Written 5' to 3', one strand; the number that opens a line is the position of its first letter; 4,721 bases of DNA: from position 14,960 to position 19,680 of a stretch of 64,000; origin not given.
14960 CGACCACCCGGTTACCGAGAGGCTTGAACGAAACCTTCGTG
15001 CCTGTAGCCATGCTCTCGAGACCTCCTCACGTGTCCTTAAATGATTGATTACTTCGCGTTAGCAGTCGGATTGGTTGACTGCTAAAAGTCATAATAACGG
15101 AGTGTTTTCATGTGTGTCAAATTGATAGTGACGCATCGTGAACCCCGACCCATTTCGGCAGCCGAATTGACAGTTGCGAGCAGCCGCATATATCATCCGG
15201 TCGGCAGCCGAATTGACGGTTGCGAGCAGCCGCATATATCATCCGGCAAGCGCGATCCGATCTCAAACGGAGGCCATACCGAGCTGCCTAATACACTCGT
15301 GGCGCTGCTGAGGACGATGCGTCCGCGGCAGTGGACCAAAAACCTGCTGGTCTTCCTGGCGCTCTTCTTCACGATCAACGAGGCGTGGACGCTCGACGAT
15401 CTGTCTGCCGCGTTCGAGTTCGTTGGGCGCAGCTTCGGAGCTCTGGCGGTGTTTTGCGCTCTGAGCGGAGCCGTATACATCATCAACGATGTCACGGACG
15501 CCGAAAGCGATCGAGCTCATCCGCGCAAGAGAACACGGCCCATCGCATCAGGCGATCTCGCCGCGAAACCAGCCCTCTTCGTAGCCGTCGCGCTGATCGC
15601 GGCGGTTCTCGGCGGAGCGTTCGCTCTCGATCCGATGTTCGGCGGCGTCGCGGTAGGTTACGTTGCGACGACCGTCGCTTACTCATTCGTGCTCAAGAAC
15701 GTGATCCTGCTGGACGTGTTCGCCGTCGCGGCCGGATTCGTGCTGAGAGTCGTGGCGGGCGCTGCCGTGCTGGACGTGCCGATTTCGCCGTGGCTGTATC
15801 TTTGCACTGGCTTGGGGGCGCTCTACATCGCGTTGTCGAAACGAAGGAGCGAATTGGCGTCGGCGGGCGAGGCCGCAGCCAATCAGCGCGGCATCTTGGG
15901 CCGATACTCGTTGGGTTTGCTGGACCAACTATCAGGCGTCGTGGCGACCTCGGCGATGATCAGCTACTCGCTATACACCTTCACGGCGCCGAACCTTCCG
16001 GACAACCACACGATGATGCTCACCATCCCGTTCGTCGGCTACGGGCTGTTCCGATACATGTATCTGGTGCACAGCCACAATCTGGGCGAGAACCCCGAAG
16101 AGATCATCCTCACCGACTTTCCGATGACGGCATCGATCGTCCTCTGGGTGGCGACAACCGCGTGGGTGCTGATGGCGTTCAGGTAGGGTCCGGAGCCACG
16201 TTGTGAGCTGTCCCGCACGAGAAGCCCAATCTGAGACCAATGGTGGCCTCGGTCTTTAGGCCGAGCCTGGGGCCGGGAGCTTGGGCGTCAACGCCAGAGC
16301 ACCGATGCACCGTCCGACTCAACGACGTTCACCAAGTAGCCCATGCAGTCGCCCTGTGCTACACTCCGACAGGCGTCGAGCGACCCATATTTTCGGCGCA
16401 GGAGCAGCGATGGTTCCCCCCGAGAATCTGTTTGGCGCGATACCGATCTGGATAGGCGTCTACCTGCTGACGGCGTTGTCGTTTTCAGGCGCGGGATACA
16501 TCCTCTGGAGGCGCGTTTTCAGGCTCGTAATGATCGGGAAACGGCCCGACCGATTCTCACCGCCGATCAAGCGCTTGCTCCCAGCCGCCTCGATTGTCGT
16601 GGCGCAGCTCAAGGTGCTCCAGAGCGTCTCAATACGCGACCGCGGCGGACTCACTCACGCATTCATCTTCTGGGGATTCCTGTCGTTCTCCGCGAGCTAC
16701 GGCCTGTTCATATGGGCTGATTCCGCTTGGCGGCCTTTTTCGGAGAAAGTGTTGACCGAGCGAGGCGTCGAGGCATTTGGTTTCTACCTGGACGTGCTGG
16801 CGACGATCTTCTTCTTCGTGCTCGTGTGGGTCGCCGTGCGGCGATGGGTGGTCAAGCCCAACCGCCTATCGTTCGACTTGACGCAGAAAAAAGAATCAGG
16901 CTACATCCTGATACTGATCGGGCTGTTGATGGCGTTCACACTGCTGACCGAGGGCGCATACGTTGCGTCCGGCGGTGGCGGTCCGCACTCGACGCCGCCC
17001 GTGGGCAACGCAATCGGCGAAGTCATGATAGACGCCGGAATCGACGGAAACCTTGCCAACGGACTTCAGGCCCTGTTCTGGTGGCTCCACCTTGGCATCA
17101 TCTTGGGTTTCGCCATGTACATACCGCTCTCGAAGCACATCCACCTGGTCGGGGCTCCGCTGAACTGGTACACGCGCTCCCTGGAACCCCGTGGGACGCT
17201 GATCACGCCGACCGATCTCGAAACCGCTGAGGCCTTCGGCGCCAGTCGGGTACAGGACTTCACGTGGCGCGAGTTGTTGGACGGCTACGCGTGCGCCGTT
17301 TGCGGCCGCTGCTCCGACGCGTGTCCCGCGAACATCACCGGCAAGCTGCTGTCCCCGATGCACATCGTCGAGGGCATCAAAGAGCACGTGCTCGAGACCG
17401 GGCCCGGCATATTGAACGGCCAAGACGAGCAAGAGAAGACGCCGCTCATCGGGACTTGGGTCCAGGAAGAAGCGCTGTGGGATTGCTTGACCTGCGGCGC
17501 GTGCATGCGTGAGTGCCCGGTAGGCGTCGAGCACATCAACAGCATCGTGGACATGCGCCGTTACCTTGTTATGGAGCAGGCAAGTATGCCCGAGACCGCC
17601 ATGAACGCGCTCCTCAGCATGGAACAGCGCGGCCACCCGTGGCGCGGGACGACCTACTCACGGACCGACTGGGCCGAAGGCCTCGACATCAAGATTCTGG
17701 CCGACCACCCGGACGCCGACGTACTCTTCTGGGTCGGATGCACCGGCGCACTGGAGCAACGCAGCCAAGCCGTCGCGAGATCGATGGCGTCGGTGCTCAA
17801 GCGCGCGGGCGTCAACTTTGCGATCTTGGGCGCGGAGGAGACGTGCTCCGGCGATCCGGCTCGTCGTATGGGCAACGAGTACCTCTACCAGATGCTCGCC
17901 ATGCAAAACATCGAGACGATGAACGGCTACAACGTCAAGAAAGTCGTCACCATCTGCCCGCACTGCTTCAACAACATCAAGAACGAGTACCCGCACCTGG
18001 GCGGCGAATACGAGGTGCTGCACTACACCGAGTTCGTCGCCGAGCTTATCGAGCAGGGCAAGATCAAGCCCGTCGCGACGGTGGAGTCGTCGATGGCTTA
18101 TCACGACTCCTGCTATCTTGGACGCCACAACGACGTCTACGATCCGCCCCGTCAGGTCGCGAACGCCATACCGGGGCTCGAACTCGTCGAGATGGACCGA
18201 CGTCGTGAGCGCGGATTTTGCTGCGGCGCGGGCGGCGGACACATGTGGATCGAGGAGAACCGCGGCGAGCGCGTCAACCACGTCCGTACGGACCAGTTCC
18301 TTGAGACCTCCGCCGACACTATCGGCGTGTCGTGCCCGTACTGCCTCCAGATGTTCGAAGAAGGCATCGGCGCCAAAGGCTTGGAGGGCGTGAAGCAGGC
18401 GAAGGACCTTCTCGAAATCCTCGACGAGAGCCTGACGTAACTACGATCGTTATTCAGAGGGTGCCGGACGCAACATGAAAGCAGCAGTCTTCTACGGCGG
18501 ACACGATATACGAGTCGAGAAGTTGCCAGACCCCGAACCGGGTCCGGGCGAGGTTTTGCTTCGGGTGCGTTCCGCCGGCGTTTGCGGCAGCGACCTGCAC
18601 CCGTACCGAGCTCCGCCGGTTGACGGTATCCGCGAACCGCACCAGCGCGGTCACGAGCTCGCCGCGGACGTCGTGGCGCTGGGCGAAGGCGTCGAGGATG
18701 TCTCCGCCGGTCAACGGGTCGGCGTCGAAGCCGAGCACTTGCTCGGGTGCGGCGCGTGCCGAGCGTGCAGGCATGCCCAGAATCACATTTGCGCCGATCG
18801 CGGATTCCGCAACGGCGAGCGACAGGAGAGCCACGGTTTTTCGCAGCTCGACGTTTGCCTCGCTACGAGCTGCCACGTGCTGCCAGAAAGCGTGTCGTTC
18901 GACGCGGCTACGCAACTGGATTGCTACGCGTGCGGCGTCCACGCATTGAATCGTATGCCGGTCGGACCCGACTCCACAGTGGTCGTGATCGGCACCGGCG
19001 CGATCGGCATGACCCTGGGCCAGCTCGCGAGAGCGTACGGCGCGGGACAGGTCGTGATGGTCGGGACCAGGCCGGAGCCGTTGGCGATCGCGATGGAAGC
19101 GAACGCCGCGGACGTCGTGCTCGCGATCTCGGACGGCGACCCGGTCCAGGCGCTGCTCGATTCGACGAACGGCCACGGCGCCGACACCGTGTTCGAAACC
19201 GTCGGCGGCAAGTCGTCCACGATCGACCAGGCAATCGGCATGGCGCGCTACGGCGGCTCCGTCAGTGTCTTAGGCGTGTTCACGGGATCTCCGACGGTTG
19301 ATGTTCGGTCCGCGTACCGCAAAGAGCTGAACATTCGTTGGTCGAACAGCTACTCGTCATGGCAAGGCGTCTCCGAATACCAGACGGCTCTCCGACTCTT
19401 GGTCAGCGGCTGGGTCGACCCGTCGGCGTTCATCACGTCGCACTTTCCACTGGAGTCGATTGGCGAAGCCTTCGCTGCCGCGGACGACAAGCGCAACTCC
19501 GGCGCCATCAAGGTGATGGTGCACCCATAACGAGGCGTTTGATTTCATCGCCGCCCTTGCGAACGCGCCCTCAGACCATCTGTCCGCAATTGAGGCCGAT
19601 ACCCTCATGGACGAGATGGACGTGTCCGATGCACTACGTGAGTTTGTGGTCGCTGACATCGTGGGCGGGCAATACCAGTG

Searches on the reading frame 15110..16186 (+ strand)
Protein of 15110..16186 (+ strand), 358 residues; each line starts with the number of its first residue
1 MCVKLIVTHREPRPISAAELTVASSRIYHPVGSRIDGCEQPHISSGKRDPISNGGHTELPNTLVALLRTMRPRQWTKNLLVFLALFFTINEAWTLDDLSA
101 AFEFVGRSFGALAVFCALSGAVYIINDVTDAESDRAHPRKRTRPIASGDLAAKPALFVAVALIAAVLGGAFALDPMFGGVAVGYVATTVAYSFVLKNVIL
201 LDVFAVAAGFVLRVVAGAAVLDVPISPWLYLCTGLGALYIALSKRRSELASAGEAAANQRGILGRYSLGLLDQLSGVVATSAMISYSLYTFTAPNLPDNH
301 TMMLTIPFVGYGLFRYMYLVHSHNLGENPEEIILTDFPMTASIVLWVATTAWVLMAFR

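Call 84: search_protein_families(library=pfam, proteins=[window:15110-16186:+], max_evalue=0.00001)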
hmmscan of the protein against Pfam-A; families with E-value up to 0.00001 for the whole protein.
window:15110-16186:+ (358 aa): 1 family
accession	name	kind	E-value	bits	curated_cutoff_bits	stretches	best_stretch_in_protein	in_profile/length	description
PF01040.23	UbiA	-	1.2e-19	71.1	34.2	1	110-325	24-237/250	UbiA prenyltransferase family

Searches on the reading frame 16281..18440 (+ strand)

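Call 84: search_protein_families(library=pfam, proteins=[window:16281-18440:+], max_evalue=0.00001)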
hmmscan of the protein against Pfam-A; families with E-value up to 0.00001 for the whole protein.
window:16281-18440:+ (719 aa): 4 families
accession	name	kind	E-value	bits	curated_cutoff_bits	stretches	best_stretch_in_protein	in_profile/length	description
PF02754.22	CCG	-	3.2e-35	120.5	20.6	2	606-692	2-84/85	Cysteine-rich domain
PF13237.11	Fer4_10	-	2.5e-09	37.4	25.5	1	334-413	5-53/53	4Fe-4S dicluster domain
PF13187.11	Fer4_9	-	2.6e-08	34.2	27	1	337-415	1-50/52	4Fe-4S dicluster domain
PF13183.11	Fer4_8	-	1.1e-07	32.7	27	1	337-416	4-68/68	4Fe-4S dicluster domain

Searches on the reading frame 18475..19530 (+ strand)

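Call 85: search_protein_families(library=pfam, proteins=[window:18475-19530:+], max_evalue=0.00001)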
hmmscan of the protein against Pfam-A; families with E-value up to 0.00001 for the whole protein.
window:18475-19530:+ (351 aa): 3 families
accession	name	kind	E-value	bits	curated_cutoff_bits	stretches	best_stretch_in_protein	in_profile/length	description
PF00107.32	ADH_zinc_N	-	3.3e-22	79.2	31.8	1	176-310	1-128/129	Zinc-binding dehydrogenase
PF08240.17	ADH_N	-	9.3e-19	68.1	23.5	1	23-128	1-94/104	Alcohol dehydrogenase GroES-like domain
PF13602.12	ADH_zinc_N_2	-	2.6e-06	28.8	27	0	220-343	8-130/134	Zinc-binding dehydrogenase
